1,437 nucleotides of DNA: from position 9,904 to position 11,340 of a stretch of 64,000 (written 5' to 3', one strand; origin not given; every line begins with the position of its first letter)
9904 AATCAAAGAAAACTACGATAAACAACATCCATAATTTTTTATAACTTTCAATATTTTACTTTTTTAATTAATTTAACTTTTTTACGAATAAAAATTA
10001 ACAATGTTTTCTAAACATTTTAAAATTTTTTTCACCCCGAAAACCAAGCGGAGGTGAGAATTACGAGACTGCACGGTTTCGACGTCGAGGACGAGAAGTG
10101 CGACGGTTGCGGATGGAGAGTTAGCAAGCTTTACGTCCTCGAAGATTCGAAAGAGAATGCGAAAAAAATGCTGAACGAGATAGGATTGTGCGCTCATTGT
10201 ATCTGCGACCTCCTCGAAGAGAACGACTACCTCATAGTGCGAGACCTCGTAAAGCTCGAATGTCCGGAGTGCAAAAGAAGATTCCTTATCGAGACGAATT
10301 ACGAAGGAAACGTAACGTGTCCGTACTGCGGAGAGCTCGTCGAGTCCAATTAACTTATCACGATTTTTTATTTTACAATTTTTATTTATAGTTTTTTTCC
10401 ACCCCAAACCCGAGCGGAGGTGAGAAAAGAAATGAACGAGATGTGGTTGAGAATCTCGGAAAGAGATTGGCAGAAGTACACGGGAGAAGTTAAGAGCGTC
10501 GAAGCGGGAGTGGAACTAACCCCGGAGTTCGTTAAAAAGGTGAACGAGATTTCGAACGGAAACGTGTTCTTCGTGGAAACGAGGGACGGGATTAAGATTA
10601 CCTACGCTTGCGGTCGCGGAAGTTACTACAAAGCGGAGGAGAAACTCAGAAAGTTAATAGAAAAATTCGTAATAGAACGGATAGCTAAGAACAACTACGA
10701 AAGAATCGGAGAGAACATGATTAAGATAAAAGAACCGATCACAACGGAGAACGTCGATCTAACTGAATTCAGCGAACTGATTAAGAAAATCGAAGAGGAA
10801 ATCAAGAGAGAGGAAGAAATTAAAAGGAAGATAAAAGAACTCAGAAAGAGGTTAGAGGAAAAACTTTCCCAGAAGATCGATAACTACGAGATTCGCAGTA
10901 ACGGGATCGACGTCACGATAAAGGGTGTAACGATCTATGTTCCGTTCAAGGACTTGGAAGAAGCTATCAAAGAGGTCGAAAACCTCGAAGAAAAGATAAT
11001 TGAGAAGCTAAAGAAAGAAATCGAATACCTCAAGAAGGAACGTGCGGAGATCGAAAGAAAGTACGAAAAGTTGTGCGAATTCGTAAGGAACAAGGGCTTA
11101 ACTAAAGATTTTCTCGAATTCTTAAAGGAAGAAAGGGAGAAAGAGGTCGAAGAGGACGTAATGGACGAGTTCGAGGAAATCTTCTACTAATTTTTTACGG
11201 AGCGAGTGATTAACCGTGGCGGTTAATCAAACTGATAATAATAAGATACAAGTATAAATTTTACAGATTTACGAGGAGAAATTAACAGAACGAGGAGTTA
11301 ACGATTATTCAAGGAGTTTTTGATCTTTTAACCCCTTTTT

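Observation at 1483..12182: Island-restricted family of 21-bp palindromes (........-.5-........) that bracket genes like cassettes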

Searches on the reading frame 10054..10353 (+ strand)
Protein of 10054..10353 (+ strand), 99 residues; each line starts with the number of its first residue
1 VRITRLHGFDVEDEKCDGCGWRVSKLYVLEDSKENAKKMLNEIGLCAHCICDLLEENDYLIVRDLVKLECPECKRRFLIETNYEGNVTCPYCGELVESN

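Call 9: search_protein_families(library=pfam, proteins=[window:10054-10353:+], max_evalue=0.01)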
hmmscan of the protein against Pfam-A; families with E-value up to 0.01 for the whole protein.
window:10054-10353:+ (99 aa): 2 families
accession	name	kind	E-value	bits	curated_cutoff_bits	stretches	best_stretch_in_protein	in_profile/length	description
PF08271.17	Zn_Ribbon_TF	-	3.4e-07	30.1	29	1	69-99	2-32/43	TFIIB zinc-binding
PF13248.11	Zn_ribbon_3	-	0.00086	19.1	27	0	86-97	2-13/26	zinc-ribbon domain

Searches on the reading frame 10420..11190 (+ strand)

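Call 9: search_protein_families(library=pfam, proteins=[window:10420-11190:+], max_evalue=0.01)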
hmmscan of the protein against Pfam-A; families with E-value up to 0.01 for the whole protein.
window:10420-11190:+ (256 aa): 1 family
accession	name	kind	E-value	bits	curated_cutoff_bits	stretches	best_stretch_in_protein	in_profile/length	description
PF00435.27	Spectrin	-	0.0038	18.1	29.9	0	177-222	51-96/105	Spectrin repeat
